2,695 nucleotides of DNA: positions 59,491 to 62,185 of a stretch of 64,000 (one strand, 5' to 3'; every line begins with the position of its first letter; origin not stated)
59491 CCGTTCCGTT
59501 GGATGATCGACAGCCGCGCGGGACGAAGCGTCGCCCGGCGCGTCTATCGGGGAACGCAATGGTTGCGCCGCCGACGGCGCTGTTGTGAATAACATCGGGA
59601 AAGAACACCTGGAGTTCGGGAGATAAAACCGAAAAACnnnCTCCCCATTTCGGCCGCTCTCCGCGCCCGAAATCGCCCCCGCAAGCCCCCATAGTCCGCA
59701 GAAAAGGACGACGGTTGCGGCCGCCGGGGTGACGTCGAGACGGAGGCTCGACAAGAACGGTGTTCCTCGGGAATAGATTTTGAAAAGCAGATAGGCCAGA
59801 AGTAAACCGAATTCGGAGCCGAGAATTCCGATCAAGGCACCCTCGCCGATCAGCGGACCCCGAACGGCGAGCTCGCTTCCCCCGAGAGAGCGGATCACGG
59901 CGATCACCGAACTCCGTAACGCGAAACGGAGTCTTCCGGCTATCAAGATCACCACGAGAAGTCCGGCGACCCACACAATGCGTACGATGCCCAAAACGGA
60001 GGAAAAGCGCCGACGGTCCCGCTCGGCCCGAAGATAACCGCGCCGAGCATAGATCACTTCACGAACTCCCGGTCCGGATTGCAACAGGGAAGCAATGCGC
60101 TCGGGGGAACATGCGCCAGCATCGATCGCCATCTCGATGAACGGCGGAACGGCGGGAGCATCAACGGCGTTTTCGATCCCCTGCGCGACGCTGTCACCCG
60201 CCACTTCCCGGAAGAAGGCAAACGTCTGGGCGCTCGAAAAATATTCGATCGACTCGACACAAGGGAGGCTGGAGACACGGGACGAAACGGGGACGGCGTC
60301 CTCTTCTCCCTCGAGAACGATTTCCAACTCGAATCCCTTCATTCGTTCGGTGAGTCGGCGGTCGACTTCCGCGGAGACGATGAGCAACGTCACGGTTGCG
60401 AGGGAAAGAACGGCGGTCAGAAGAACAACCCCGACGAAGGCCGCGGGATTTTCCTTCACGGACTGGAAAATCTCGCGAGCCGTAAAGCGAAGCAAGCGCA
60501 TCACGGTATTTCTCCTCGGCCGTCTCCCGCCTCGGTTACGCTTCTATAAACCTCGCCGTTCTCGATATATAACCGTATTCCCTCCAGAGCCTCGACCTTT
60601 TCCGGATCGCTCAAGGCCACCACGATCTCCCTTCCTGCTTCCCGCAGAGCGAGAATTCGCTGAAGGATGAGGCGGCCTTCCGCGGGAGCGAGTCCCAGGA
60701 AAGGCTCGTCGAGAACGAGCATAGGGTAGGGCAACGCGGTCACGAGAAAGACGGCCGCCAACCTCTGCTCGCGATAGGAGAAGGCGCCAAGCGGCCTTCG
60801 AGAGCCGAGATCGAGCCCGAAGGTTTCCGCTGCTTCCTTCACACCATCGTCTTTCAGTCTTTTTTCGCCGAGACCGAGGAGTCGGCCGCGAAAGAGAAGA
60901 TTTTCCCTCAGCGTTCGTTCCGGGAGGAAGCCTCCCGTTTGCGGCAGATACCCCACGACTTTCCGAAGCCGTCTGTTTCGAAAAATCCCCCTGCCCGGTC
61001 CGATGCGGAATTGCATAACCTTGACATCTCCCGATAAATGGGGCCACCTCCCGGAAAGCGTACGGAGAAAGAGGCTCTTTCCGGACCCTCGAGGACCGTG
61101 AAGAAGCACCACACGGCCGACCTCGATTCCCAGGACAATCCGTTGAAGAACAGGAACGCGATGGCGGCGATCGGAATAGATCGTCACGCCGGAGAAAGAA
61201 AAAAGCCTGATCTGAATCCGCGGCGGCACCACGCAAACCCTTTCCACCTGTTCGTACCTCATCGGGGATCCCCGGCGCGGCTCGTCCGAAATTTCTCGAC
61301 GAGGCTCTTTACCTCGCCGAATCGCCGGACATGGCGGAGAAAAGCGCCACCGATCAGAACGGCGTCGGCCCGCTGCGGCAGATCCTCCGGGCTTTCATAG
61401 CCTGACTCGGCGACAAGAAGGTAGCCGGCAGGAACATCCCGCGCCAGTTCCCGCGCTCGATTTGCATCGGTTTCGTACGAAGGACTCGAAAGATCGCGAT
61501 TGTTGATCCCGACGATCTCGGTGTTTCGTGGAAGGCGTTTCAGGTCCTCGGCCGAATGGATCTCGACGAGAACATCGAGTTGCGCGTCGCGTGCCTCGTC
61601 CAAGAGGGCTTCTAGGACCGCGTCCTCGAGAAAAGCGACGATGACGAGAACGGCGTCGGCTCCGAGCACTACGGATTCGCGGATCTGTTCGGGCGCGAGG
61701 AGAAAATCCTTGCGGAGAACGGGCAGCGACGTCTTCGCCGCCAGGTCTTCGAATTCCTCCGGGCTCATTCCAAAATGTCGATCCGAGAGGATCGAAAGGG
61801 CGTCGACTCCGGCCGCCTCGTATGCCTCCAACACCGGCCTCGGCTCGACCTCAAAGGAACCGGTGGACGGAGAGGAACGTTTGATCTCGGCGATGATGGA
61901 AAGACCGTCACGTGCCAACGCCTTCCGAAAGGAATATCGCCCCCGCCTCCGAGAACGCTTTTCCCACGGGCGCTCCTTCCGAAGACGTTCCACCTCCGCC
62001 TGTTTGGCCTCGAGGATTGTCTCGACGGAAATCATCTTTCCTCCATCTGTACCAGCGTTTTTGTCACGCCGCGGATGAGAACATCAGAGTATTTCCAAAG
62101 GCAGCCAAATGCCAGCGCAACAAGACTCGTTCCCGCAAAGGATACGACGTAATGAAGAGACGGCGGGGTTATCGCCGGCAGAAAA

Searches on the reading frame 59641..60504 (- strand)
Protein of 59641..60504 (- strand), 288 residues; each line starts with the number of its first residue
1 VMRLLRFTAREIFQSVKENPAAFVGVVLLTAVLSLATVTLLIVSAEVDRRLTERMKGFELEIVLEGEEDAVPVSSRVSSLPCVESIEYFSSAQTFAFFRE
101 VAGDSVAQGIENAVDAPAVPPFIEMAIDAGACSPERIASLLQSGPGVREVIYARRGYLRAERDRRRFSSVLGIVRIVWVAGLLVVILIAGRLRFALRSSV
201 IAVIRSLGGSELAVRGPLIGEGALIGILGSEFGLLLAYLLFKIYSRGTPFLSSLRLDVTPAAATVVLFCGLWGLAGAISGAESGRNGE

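Call 68: search_protein_families(library=ncbifam, proteins=[window:59641-60504:-], max_evalue=0.001)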
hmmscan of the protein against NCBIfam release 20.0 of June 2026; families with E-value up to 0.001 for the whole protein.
window:59641-60504:- (288 aa): 3 families
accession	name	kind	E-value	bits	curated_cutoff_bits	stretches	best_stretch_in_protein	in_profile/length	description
NF038347.1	FtsX_Gpos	exception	7.1e-12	45.3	225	1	7-280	6-283/296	permease-like cell division protein FtsX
TIGR00439.2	FtsX_Gneg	equivalog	2.7e-10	40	255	1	10-257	6-261/292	permease-like cell division protein FtsX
NF038346.1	FtsX_actino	exception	6.9e-06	25.6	250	1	6-239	2-251/308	permease-like cell division protein FtsX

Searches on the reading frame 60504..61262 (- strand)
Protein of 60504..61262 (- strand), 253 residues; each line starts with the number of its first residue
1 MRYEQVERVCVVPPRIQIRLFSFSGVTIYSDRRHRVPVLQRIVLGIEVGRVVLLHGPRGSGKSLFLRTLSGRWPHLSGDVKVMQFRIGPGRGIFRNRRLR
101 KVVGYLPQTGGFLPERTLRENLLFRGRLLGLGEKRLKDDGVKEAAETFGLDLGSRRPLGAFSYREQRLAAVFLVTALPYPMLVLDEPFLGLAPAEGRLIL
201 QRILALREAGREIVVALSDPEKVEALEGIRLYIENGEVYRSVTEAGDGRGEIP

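Call 68: search_protein_families(library=ncbifam, proteins=[window:60504-61262:-], max_evalue=0.001)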
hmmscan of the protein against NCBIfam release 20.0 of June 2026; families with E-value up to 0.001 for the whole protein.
window:60504-61262:- (253 aa): 100 families (the best 25 are shown)
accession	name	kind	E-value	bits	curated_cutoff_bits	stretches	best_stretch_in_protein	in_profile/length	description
TIGR01166.1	cbiO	subfamily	1.7e-17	63.5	211.8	1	36-219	5-186/190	cobalt ABC transporter, ATP-binding protein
TIGR04521.1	ECF_ATPase_2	equivalog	2.3e-15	56.5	330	1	34-221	16-206/279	energy-coupling factor transporter ATPase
TIGR01189.1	ccmA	equivalog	3.9e-14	52.8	131.6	1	32-218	9-185/198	heme ABC exporter ATP-binding protein CcmA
TIGR01188.1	drrA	subfamily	4.8e-14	52.4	312.45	1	39-238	9-202/302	daunorubicin resistance ABC transporter, ATP-binding protein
TIGR02673.1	FtsE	equivalog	4.7e-13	49.3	264.85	1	34-236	13-213/214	cell division ATP-binding protein FtsE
TIGR03608.1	L_ocin_972_ABC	subfamily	7.1e-13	48.5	254.85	1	37-223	12-197/206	putative bacteriocin export ABC transporter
TIGR02857.1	CydD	equivalog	1.8e-12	47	435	1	21-225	322-522/529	thiol reductant ABC exporter subunit CydD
NF041861.1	YtfR_transport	equivalog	2.1e-12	46.3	850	1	36-215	14-192/492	galactofuranose ABC transporter, ATP-binding protein YtfR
TIGR03522.1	GldA_ABC_ATP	equivalog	2.3e-12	47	402.6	1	38-195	17-168/301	gliding motility-associated ABC transporter ATP-binding subunit GldA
NF010158.0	PRK13637.1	equivalog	2.5e-12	46.5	390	1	38-218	22-202/287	energy-coupling factor transporter ATPase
NF033858.1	ABC2_perm_RbbA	equivalog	3.6e-12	45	1050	1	35-217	13-193/909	ribosome-associated ATPase/putative transporter RbbA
NF010060.0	PRK13537.1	equivalog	5e-12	45.3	521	1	38-236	30-222/314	nodulation factor ABC transporter ATP-binding protein NodI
TIGR01288.1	nodI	equivalog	5.8e-12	45.2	424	1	39-226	20-201/303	nodulation factor ABC transporter ATP-binding protein NodI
TIGR03410.1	urea_trans_UrtE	equivalog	9.2e-12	44.9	285.8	1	36-217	13-187/230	urea ABC transporter ATP-binding subunit UrtE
NF040873.1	AztA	equivalog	1.2e-11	44.5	220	1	35-83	4-52/191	zinc ABC transporter ATP-binding protein AztA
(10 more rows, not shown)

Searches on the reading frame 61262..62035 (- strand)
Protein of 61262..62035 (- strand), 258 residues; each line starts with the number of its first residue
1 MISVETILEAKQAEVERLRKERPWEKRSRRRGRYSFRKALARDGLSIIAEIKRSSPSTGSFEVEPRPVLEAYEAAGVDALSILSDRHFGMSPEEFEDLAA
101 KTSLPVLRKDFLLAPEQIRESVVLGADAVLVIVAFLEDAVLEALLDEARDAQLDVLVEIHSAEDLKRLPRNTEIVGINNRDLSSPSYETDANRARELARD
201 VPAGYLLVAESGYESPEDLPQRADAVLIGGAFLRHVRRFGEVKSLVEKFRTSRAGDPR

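Call 68: search_protein_families(library=ncbifam, proteins=[window:61262-62035:-], max_evalue=0.001)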
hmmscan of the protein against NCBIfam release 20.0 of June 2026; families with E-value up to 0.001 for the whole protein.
window:61262-62035:- (258 aa): 14 families
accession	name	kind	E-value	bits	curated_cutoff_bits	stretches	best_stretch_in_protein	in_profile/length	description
NF001377.0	PRK00278.2-4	equivalog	7.2e-58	195.8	260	1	4-246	4-256/259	indole-3-glycerol phosphate synthase TrpC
NF001376.0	PRK00278.2-3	equivalog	2.3e-56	191.1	284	1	19-247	19-253/255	indole-3-glycerol phosphate synthase TrpC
NF001375.0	PRK00278.2-2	equivalog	2.1e-50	171.5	360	1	4-245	2-247/255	indole-3-glycerol phosphate synthase TrpC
NF001373.0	PRK00278.1-6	equivalog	4e-47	160.6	317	1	5-245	6-260/263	indole-3-glycerol phosphate synthase TrpC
NF001371.0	PRK00278.1-3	equivalog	1.4e-46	159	307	1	4-235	5-241/255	indole-3-glycerol phosphate synthase TrpC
NF001370.0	PRK00278.1-2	equivalog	1.5e-45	155.5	348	1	9-235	18-250/266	indole-3-glycerol phosphate synthase TrpC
NF001369.0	PRK00278.1-1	equivalog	1.3e-42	145.8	329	1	37-246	43-258/271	indole-3-glycerol phosphate synthase TrpC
NF010562.0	PRK13957.1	equivalog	9.3e-42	142.9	414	1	5-234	11-240/252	indole-3-glycerol-phosphate synthase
NF001374.0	PRK00278.2-1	equivalog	2.3e-41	141.8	258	1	8-236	5-241/249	indole-3-glycerol phosphate synthase TrpC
NF006945.0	PRK09427.1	equivalog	1.2e-40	139.4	380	1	4-234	10-246/461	bifunctional indole-3-glycerol-phosphate synthase TrpC/phosphoribosylanthranilate isomerase TrpF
NF001378.0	PRK00278.2-5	equivalog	1.6e-40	139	360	1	33-246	40-259/263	indole-3-glycerol phosphate synthase TrpC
NF001372.0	PRK00278.1-4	subfamily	1.3e-38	132.8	370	1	4-247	32-293/295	indole-3-glycerol phosphate synthase TrpC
NF041303.1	Indglycph_syn_Halo_TrpC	equivalog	1.1e-36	126.4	380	1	5-240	11-239/250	indole-3-glycerol phosphate synthase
NF010375.0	PRK13802.1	equivalog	3.1e-33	114.8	1386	1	42-230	47-241/695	bifunctional indole-3-glycerol phosphate synthase/tryptophan synthase subunit beta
